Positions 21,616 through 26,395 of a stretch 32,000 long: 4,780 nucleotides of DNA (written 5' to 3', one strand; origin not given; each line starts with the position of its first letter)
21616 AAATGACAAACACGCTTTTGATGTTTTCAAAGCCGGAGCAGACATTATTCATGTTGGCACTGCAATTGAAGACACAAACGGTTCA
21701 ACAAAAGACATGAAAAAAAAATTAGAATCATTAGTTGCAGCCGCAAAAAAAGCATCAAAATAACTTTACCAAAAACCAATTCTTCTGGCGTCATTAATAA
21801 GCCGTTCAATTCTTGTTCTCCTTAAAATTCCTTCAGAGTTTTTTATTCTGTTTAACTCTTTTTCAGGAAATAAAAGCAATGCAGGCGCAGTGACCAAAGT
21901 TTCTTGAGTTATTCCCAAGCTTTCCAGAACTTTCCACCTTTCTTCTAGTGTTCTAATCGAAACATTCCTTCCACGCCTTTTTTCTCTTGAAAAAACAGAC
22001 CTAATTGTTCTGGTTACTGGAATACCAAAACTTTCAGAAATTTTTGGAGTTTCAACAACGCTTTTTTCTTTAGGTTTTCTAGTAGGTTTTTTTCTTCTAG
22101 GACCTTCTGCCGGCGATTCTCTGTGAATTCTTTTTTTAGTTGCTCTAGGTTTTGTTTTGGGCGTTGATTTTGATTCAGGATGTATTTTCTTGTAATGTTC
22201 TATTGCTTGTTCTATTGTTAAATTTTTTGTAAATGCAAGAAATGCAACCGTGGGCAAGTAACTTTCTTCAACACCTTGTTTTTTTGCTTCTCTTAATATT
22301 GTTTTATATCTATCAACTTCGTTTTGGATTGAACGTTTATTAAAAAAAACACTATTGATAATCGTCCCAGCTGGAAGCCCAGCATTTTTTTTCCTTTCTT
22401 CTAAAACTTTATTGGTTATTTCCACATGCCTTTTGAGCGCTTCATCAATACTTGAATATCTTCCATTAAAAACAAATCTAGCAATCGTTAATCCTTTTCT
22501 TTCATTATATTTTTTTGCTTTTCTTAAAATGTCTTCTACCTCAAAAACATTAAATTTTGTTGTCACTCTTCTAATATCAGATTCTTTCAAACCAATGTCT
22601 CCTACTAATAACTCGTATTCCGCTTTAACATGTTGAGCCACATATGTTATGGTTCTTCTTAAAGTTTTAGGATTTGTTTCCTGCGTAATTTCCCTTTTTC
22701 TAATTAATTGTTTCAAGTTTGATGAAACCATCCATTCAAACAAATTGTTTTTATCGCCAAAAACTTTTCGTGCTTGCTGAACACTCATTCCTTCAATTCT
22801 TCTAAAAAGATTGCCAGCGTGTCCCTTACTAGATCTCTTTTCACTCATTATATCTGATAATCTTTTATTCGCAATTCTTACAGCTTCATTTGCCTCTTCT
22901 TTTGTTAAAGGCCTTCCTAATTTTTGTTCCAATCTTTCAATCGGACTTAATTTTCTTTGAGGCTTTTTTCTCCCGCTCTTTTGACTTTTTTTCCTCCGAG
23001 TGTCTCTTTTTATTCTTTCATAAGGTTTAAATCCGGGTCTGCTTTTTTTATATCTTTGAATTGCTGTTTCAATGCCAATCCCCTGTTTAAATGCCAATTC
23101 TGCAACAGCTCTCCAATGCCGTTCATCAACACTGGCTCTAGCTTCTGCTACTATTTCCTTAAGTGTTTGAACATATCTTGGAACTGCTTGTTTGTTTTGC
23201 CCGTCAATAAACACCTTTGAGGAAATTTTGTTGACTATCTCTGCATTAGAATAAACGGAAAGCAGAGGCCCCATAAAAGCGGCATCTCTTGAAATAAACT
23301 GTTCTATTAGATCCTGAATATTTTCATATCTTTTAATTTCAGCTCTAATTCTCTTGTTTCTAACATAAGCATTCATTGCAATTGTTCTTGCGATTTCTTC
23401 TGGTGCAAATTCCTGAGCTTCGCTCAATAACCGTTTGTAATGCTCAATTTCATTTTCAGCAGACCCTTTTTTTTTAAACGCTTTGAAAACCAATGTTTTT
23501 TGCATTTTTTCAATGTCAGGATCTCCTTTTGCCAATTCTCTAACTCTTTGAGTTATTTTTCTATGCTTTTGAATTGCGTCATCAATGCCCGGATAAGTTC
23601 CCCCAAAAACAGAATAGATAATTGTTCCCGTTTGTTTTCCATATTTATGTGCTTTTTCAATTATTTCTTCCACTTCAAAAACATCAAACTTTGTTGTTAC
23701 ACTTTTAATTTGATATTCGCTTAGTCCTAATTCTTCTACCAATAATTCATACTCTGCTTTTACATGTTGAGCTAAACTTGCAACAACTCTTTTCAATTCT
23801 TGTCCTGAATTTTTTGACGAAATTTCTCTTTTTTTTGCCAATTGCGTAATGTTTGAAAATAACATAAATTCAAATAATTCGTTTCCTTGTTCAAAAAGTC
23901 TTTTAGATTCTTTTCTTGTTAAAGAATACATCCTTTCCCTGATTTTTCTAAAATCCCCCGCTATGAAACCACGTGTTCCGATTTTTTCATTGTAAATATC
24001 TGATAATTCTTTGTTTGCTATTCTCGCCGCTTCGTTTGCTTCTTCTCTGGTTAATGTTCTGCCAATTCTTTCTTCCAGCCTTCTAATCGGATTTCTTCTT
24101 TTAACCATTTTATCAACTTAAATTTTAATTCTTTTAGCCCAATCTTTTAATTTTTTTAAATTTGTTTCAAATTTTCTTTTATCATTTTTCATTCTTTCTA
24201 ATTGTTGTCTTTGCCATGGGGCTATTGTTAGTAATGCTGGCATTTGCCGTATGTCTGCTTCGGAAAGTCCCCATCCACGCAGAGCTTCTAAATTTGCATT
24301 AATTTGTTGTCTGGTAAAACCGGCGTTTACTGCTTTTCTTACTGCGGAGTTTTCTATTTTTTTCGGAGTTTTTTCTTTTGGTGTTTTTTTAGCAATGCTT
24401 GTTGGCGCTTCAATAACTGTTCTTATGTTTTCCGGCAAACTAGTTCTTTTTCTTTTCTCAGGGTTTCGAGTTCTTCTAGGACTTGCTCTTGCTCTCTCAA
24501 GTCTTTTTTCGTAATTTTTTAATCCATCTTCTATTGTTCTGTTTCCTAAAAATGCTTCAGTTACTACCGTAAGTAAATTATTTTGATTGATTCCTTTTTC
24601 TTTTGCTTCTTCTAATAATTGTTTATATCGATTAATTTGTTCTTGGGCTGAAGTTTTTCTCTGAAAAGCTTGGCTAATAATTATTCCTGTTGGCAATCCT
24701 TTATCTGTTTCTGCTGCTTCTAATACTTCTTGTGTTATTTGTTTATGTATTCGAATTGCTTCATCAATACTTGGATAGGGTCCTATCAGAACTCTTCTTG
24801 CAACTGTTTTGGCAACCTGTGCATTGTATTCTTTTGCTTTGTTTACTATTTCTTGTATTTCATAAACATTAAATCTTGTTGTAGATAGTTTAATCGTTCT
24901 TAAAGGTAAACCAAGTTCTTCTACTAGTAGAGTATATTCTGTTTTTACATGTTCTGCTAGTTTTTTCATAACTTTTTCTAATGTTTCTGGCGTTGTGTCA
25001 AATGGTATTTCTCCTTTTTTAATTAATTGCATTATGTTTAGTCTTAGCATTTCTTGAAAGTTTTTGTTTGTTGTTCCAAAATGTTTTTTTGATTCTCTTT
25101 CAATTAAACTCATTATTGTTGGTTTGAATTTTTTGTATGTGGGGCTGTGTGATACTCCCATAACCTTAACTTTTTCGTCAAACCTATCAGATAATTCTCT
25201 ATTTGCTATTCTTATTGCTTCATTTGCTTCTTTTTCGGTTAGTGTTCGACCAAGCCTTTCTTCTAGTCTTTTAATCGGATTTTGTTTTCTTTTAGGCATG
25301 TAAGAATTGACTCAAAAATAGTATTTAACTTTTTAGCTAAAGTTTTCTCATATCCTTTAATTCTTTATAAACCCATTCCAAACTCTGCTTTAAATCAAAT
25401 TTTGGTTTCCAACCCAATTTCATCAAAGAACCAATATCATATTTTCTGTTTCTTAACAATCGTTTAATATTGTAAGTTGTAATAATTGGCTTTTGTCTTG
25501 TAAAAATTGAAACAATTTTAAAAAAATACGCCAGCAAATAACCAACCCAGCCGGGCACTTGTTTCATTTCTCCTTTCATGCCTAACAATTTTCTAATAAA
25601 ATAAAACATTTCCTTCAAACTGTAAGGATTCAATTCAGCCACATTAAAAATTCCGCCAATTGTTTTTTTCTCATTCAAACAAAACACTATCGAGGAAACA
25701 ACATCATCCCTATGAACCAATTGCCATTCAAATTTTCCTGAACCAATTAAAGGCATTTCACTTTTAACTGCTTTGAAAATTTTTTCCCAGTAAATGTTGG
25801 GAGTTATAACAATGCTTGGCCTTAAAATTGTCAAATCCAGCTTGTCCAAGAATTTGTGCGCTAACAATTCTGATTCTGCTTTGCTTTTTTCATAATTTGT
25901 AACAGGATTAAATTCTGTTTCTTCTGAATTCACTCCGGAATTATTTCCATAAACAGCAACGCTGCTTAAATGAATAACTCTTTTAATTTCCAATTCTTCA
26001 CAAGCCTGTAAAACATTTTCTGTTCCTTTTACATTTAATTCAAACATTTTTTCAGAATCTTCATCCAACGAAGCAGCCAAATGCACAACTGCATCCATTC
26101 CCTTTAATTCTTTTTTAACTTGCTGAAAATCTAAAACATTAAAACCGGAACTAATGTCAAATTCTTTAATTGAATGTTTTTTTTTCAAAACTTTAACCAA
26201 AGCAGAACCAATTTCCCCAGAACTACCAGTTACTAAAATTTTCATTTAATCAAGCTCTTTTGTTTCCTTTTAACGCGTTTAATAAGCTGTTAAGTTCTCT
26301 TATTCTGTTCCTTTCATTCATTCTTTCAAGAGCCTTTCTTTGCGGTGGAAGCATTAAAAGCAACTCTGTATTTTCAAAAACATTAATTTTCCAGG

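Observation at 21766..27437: Four-copy array of an unrecognised ~390-aa helical module, in one operon with an SDR epimerase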

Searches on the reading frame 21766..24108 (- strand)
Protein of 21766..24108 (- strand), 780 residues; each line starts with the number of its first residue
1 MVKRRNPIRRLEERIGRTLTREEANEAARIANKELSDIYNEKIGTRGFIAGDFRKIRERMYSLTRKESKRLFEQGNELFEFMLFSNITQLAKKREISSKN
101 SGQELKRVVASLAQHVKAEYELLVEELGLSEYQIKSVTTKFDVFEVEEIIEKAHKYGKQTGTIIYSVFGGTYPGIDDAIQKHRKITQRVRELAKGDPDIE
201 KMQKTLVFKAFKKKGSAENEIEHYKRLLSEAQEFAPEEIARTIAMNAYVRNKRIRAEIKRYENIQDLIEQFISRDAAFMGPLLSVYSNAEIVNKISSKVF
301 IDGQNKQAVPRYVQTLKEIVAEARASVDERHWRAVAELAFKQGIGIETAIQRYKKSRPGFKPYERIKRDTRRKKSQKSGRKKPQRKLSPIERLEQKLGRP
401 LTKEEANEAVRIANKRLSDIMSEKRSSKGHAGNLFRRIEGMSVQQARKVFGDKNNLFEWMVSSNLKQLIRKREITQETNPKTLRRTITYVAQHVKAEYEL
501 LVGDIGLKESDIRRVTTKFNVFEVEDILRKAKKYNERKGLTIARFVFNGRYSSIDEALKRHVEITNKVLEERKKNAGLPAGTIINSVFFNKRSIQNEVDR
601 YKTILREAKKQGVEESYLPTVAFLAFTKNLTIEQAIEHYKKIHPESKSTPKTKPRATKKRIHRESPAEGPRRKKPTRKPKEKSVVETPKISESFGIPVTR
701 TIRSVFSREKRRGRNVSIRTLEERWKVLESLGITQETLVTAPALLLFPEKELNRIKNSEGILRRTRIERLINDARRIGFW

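Call 3: search_protein_families(library=pfam, proteins=[window:21766-24108:-], max_evalue=1)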
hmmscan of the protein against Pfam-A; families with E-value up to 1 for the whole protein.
window:21766-24108:- (780 aa): 5 families
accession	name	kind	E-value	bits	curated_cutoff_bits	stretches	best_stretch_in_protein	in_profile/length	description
PF03068.20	PAD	-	0.00082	18.9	25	1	463-522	244-303/395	Protein-arginine deiminase (PAD)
PF00531.28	Death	-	0.0082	16.7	22.6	0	110-141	5-39/86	Death domain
PF18780.6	HNH_repeat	-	0.011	16.6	26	0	8-26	10-28/54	Homing endonuclease associated repeat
PF25473.1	MXRA7_helical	-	0.051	14.1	22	0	9-39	8-37/64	MXRA7 helical domain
PF12390.13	Se-cys_synth_N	-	0.4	11.3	22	0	7-27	15-35/40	Selenocysteine synthase N terminal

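Call 4: search_protein_families(library=ncbifam, proteins=[window:21766-24108:-], max_evalue=1)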
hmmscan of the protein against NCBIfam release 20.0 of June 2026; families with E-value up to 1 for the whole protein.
window:21766-24108:- (780 aa): 5 families
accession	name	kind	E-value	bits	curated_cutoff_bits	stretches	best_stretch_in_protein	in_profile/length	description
NF005809.0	PRK07670.1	equivalog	0.015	14.8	326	1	377-425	103-151/255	FliA/WhiG family RNA polymerase sigma factor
NF010113.0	PRK13586.1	equivalog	0.072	12.8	238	1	142-203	144-205/232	1-(5-phosphoribosyl)-5-((5-phosphoribosylamino)methylideneamino)imidazole-4-carboxamide isomerase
TIGR00106.1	TIGR00106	hypoth_equivalog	0.099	13.3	54.7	0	110-163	15-68/97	MTH1187 family thiamine-binding protein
NF049845.1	Xre_ParS_antitoxin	subfamily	0.13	12.3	90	0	400-464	15-78/112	type II RES/Xre toxin-antitoxin system antitoxin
NF033749.1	bact_hemeryth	subfamily_domain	0.67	10.1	84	0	463-501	27-65/129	bacteriohemerythrin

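Call 17: search_protein_families(library=phrogs, proteins=[window:21766-24108:-], max_evalue=1)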
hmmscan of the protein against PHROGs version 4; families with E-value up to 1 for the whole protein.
window:21766-24108:- (780 aa): 4 families
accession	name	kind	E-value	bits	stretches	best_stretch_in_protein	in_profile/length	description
phrog_35306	-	unknown function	0.11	13.9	0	390-424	49-83/90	-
phrog_31824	-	unknown function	0.12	13.7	0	104-140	58-94/100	-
phrog_3297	-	other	0.12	13.3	0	202-227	9-34/160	kinase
phrog_11758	-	unknown function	0.94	9.6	0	86-142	201-254/263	-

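Call 81: search_protein_families(library=padloc, proteins=[window:21766-24108:-], max_evalue=0.1)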
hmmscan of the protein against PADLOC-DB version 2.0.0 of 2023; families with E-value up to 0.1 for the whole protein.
window:21766-24108:- (780 aa): 1 family
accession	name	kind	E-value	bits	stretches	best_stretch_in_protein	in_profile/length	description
PDLC02333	AbiTi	-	0.06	11.6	0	132-187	24-75/114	AbiTi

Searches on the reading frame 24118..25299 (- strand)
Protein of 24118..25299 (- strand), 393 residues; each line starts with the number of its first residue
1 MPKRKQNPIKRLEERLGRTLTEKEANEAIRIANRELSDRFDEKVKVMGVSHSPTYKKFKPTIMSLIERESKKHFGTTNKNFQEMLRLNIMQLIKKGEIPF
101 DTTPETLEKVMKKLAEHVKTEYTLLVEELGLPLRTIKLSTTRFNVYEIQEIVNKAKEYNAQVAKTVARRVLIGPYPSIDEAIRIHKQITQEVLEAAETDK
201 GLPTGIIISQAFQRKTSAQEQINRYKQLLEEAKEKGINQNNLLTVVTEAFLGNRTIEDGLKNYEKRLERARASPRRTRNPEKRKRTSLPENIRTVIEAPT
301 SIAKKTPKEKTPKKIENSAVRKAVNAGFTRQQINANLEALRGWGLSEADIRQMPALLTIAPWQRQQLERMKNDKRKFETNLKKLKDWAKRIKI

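Call 3: search_protein_families(library=pfam, proteins=[window:24118-25299:-], max_evalue=1)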
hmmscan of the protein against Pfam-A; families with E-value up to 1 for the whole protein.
window:24118-25299:- (393 aa): 4 families
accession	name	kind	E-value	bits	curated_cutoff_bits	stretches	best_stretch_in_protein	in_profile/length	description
PF07499.19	RuvA_C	-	0.014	16.3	24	0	158-183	15-40/47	RuvA, C-terminal domain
PF08154.18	NLE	-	0.14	13.1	23.4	0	97-129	22-59/68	NLE (NUC135) domain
PF17743.7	DUF5580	-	0.17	12.4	23.9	0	122-156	47-81/94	Family of unknown function (DUF5580) N-terminal domain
PF00022.25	Actin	-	0.17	10.8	27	0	133-168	214-249/410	Actin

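Call 4: search_protein_families(library=ncbifam, proteins=[window:24118-25299:-], max_evalue=1)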
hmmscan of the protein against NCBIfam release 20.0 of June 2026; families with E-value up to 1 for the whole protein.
window:24118-25299:- (393 aa): 3 families
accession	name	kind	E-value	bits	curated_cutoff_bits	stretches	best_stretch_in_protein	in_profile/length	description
NF010669.0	PRK14066.1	equivalog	0.29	11.5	113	0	375-391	4-20/76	exodeoxyribonuclease VII small subunit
NF050811.1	RelB_ParD_antitoxin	subfamily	0.3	11.3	60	1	69-124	10-66/83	type II toxin-antitoxin system RelB/ParD family antitoxin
NF002137.0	PRK00977.1-1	equivalog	0.41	10.6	94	0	241-286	17-62/80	exodeoxyribonuclease VII small subunit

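Call 7: find_homologous_proteins(query=window:24118-25299:-, max_evalue=0.001)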
Query window:24118-25299:- (393 aa): 2 proteins with E <= 0.001 among 7196 candidates.
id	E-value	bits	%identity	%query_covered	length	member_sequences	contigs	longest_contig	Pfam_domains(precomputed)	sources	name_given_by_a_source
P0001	1.8e-246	835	100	100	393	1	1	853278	-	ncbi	-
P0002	1.1e-93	332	50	97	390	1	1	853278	-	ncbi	-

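Call 16: find_encoding_contigs(protein=P0001, flank=10000, max_places=3)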
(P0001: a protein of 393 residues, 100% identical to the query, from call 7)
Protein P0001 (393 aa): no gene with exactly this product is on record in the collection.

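Call 17: search_protein_families(library=phrogs, proteins=[window:24118-25299:-], max_evalue=1)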
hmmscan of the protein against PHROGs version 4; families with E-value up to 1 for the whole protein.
window:24118-25299:- (393 aa): 2 families
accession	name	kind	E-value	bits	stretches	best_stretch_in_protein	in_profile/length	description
phrog_1524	-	unknown function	0.0009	20.2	1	213-339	129-200/252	-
phrog_19675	-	unknown function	0.65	11.1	1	182-224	4-46/82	-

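Call 81: search_protein_families(library=padloc, proteins=[window:24118-25299:-], max_evalue=0.1)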
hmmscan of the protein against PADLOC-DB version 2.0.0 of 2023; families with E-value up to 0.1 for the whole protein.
window:24118-25299:- (393 aa): 0 families

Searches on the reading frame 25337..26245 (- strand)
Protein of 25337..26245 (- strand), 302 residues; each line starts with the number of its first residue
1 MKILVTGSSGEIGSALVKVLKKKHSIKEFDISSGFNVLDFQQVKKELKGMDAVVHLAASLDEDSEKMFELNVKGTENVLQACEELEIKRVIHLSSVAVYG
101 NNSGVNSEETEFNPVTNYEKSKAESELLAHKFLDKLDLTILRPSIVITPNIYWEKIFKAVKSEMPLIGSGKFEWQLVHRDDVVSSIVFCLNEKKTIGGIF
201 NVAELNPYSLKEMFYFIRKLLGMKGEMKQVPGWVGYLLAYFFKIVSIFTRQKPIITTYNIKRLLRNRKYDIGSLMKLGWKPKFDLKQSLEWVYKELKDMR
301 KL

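Call 3: search_protein_families(library=pfam, proteins=[window:25337-26245:-], max_evalue=1)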
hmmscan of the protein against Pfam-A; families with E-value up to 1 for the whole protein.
window:25337-26245:- (302 aa): 13 families
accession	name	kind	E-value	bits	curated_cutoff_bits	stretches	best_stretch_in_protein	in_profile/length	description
PF01370.27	Epimerase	-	1.8e-28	100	20.9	1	3-203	1-240/240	NAD dependent epimerase/dehydratase family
PF07993.18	NAD_binding_4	-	2.6e-16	60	20.1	1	38-148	77-209/258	Male sterility protein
PF01073.25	3Beta_HSD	-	5.6e-16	58.8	22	1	36-131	53-159/280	3-beta hydroxysteroid dehydrogenase/isomerase family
PF04321.23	RmlD_sub_bind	-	4.5e-15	55.9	27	1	1-146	1-151/287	RmlD substrate binding domain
PF16363.11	GDP_Man_Dehyd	-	1.2e-14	55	27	1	36-140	60-175/332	GDP-mannose 4,6 dehydratase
PF13460.12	NAD_binding_10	-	6.4e-12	46.1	27.2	1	36-149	47-149/184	NAD(P)H-binding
PF02719.21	Polysacc_synt_2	-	3.6e-07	30.1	20.2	1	35-95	61-128/293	Polysaccharide biosynthesis protein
PF08659.16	KR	-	0.0077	16.6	22.6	1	60-99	101-140/180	KR domain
PF03215.21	Rad17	-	0.037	14.4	23.8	1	3-85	48-129/186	Rad17 P-loop domain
PF00056.29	Ldh_1_N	-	0.066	13.7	27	1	1-51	1-45/141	lactate/malate dehydrogenase, NAD binding domain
PF01113.26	DapB_N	-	0.11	13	25.6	1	1-26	1-26/124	Dihydrodipicolinate reductase, N-terminus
PF00106.31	adh_short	-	0.11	12.4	26.6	0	5-84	29-121/195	short chain dehydrogenase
PF01949.23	Endo_dU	-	0.14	12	32.7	1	33-111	77-155/182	Endonuclease dU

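Call 4: search_protein_families(library=ncbifam, proteins=[window:25337-26245:-], max_evalue=1)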
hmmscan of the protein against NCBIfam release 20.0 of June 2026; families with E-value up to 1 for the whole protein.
window:25337-26245:- (302 aa): 43 families (the best 25 are shown)
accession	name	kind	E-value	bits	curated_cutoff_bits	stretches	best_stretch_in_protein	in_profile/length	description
TIGR03466.1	HpnA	hypoth_equivalog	8.3e-25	87.4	367.65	1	1-261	1-286/327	hopanoid-associated sugar epimerase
NF052578.1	StrlDmthSdmBMthl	equivalog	1.7e-19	70.8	600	1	10-269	24-294/328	sterol demethylase protein SdmB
TIGR04180.1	EDH_00030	hypoth_equivalog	1.9e-19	69.9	475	1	24-227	46-262/297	NAD-dependent 4,6-dehydratase LegB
NF042423.1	oxyalk_red_Shew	equivalog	6.2e-17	61.6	580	1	35-289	56-328/331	2-alkyl-3-oxoalkanoate reductase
TIGR01181.1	dTDP_gluc_dehyt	equivalog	7.7e-17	61.3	365.1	1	38-290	60-305/321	dTDP-glucose 4,6-dehydratase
TIGR02197.1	heptose_epim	equivalog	1.3e-15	57.4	274.6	1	3-123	1-143/316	ADP-glyceromanno-heptose 6-epimerase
TIGR01746.1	Thioester-redct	subfamily_domain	2.7e-15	56.5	213.35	1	48-222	87-281/371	thioester reductase domain-containing protein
TIGR01777.1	yfcH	hypoth_equivalog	9.7e-15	54.9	207.35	1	3-235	1-254/292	TIGR01777 family oxidoreductase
TIGR01214.1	rmlD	equivalog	1.1e-14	54.2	224.05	1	2-146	1-150/285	dTDP-4-dehydrorhamnose reductase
NF005539.0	PRK07201.1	equivalog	1.2e-13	50.7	549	1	44-148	72-179/657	SDR family oxidoreductase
NF042422.1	oxyalk_red_OleD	equivalog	1.9e-13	50.5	580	1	1-293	1-325/329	2-alkyl-3-oxoalkanoate reductase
TIGR01179.1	galE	equivalog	3.5e-13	49.1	262.3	1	18-141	38-171/332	UDP-glucose 4-epimerase GalE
NF043036.1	ErythonDh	equivalog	5.4e-13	48.8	325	2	42-149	66-183/321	D-erythronate dehydrogenase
NF050030.1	thlkprotThyD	equivalog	2.5e-11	43.3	400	1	41-219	60-248/305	thylakoid membrane protein ThyD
NF047922.1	GDPFucSynFcl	equivalog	2e-09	37.3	500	2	161-228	194-260/308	GDP-L-fucose synthase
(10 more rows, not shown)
